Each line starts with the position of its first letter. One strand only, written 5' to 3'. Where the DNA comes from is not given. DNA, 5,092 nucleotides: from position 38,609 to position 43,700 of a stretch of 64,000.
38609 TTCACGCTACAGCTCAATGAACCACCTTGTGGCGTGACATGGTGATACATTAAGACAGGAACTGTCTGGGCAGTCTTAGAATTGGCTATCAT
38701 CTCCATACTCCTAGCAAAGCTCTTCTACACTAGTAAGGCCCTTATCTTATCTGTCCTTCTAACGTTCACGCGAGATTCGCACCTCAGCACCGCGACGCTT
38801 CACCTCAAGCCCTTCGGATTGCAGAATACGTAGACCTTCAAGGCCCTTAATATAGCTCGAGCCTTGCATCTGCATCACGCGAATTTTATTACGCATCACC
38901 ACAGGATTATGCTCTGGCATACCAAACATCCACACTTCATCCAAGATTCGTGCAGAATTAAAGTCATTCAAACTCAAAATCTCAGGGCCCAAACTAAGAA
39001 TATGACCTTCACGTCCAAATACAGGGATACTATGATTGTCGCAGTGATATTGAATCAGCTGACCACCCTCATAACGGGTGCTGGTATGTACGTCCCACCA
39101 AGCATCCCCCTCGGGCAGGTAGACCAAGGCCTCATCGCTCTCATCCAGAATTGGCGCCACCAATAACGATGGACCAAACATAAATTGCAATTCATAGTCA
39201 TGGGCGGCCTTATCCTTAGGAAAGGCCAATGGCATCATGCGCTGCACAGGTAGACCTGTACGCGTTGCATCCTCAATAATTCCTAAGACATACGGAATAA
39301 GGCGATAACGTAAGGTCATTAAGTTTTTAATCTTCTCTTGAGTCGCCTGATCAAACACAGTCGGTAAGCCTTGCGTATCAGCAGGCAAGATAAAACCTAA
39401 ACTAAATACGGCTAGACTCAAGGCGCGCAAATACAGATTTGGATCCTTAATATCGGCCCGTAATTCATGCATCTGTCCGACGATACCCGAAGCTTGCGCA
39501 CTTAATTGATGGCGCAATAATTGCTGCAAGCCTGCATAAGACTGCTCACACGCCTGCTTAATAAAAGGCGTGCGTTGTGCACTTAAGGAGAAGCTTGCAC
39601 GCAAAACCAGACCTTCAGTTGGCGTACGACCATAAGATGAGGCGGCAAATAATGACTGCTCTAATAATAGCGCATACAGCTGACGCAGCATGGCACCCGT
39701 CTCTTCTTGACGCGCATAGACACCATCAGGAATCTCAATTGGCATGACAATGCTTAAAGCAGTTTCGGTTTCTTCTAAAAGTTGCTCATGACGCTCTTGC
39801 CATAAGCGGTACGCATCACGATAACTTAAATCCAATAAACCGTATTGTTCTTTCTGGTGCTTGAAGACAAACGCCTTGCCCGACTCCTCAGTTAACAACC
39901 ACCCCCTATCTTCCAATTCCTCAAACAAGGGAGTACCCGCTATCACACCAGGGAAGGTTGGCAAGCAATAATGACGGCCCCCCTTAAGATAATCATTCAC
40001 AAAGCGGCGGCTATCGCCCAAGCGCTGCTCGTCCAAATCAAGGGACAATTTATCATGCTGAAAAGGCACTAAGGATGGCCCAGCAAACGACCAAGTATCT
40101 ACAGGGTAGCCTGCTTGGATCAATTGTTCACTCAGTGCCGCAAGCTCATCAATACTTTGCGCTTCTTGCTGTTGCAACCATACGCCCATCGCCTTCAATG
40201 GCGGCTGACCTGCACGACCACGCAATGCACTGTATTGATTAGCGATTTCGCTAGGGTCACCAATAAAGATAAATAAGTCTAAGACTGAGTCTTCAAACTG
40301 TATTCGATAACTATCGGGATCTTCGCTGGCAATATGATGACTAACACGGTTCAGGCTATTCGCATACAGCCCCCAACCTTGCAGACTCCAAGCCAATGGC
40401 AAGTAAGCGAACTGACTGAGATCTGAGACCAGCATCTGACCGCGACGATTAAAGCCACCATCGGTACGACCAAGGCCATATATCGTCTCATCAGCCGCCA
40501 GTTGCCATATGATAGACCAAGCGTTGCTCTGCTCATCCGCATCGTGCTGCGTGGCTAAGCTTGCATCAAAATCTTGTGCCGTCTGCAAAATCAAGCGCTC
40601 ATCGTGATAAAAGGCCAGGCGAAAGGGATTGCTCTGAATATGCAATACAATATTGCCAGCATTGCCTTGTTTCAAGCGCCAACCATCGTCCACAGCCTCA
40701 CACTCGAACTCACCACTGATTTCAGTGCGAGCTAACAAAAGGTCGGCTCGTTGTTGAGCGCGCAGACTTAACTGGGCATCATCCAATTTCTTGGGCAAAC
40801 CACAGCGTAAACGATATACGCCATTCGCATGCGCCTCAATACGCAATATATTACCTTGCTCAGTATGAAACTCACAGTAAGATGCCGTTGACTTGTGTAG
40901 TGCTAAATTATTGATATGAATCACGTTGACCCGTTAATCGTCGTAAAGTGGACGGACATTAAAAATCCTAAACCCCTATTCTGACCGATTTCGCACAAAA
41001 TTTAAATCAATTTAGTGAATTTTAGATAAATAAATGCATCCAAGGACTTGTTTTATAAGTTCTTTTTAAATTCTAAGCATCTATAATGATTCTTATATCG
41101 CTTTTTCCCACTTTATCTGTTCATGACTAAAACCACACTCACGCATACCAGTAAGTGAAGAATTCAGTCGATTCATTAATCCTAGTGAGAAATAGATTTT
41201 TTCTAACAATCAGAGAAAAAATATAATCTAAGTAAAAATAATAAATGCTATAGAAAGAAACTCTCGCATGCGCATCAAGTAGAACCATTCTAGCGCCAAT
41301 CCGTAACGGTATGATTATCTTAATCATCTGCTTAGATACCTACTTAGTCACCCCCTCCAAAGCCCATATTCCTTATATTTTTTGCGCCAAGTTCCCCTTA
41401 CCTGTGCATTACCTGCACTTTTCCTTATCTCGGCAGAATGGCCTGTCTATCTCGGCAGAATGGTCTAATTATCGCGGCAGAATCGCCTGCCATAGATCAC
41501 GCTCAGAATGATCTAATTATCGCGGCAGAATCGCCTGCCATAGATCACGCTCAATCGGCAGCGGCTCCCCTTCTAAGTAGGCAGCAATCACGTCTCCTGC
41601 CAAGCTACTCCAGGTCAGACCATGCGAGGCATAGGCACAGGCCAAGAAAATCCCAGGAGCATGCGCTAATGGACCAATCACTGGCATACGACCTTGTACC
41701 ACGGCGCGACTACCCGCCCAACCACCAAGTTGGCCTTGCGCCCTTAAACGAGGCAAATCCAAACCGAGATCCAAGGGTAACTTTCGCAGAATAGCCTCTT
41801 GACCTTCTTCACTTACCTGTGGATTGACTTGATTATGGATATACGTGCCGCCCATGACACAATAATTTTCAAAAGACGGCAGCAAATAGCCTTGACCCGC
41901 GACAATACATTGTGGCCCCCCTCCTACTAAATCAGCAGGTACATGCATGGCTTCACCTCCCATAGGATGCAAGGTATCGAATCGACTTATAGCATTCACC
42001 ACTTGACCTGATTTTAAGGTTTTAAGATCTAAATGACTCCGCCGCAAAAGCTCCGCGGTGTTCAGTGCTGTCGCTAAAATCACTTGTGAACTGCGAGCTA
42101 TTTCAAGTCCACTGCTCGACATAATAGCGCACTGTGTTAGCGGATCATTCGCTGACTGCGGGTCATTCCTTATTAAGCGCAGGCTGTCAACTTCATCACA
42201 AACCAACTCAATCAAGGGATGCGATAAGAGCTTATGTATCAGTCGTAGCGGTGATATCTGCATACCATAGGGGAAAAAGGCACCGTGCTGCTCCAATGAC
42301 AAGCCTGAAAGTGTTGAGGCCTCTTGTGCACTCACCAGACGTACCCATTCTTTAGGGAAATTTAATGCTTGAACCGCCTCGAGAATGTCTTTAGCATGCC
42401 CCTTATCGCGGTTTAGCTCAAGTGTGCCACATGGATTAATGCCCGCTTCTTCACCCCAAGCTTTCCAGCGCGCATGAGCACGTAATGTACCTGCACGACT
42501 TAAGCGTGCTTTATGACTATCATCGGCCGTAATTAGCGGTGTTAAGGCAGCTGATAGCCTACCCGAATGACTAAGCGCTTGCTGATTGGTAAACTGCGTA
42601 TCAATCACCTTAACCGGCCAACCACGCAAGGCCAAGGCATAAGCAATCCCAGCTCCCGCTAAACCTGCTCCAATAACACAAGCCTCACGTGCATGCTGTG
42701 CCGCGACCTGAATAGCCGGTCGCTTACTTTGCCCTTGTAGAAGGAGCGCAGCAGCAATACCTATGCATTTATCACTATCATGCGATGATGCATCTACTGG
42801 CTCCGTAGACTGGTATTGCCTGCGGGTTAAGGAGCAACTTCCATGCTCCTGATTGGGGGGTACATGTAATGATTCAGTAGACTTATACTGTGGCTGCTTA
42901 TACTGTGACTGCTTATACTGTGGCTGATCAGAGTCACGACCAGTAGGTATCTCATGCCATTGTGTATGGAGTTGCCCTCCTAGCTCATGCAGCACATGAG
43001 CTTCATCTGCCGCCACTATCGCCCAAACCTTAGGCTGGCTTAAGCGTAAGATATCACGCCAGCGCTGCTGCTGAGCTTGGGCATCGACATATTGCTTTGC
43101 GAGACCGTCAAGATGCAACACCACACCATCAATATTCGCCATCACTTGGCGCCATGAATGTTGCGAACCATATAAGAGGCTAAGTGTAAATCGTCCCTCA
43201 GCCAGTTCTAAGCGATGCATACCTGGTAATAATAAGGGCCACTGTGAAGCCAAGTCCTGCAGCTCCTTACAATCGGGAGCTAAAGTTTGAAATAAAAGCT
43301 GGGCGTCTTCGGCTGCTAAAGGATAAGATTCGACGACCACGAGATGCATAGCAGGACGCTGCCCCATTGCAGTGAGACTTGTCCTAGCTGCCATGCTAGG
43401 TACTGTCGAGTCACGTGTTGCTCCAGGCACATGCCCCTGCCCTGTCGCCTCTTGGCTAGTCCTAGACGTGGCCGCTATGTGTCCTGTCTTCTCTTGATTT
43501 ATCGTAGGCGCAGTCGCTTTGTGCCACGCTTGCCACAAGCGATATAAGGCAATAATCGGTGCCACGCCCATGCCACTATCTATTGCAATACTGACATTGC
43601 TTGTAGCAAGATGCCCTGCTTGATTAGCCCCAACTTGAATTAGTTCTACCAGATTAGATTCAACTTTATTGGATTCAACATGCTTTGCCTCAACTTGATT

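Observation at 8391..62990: Window-wide pattern: the last codons plus stop codon of unrelated genes are re-copied in tandem just downstream of the real stop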

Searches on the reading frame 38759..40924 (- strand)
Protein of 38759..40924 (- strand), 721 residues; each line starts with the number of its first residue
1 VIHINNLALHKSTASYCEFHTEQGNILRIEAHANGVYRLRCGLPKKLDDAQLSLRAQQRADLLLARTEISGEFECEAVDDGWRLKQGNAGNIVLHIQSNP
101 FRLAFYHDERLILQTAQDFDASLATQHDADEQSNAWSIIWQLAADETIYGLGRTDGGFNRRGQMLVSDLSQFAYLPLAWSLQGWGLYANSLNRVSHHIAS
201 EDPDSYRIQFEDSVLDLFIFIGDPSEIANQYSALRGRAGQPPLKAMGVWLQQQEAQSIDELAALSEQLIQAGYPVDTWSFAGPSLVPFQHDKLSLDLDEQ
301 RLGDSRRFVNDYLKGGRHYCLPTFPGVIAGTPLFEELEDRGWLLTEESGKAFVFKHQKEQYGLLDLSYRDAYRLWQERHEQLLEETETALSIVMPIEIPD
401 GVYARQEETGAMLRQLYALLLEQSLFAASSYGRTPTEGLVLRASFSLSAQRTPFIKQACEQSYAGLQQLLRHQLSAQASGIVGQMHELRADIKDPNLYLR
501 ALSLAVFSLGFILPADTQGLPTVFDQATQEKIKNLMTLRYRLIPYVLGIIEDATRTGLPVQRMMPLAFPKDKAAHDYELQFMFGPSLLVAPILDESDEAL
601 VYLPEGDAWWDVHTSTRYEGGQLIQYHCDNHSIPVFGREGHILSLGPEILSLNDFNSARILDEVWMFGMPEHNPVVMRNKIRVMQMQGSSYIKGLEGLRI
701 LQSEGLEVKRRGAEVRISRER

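Call 27: search_protein_families(library=pfam, proteins=[window:38759-40924:-], max_evalue=1e-8)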
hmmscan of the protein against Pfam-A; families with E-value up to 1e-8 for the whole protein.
window:38759-40924:- (721 aa): 2 families
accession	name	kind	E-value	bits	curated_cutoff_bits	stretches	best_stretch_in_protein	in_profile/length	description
PF21365.3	Glyco_hydro_31_3rd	-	3.7e-24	85.5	24.4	1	557-643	1-87/87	Glycosyl hydrolase family 31 C-terminal domain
PF01055.32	Glyco_hydro_31_2nd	-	4.6e-21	75.9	23.5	1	240-546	3-325/328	Glycosyl hydrolases family 31 TIM-barrel domain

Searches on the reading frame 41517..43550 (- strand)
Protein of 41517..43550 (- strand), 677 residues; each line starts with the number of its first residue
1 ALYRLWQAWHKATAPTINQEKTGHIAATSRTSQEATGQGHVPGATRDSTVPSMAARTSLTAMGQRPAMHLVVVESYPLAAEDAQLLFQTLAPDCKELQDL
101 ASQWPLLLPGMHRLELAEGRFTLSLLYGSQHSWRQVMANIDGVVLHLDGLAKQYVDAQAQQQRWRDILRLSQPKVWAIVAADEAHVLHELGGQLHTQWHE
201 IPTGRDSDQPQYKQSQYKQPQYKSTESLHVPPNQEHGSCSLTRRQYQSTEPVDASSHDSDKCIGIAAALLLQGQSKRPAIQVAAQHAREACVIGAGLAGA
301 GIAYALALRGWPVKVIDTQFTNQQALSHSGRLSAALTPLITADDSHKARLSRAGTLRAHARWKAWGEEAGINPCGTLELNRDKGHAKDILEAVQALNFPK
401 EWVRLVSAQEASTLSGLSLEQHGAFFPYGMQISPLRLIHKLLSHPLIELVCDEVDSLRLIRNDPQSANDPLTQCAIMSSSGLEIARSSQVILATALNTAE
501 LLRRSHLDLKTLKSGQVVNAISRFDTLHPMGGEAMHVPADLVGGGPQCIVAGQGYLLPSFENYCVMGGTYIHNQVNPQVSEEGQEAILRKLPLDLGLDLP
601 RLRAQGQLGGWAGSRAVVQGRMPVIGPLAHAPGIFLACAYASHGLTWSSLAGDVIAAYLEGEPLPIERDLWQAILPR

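Call 13: find_related_loci(query=window:41517-43550:-, collection=genome_contigs, flank=10000)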
Query window:41517-43550:- (677 aa) in genome_contigs; peptide patterns used: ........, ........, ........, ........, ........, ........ (x = any residue, [..] = any of these).
22 stretches matched a pattern; 2 encode a relative of the query (tblastn E <= 1e-3); 2 distinct loci.
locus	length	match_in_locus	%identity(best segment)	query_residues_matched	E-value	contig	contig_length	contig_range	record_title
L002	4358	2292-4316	64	1-677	0e+0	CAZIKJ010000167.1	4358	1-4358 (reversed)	MAG TPA_asm: uncultured Pelistega sp. isolate binchicken_co229_361 genome assembly, contig: k141_438984, whole genome sh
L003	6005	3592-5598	60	1-677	0e+0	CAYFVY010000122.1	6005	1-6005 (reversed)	MAG TPA_asm: uncultured Pelistega sp. isolate ERP107106_co2_286 genome assembly, contig: NODE_11339_length_6005_cov_5.72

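Call 27: search_protein_families(library=pfam, proteins=[window:41517-43550:-], max_evalue=1e-8)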
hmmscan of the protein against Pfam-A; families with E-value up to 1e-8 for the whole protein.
window:41517-43550:- (677 aa): 1 family
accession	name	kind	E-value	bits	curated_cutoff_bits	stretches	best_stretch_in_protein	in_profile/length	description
PF01266.30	DAO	-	1.4e-32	114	27.9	1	290-657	2-352/353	FAD dependent oxidoreductase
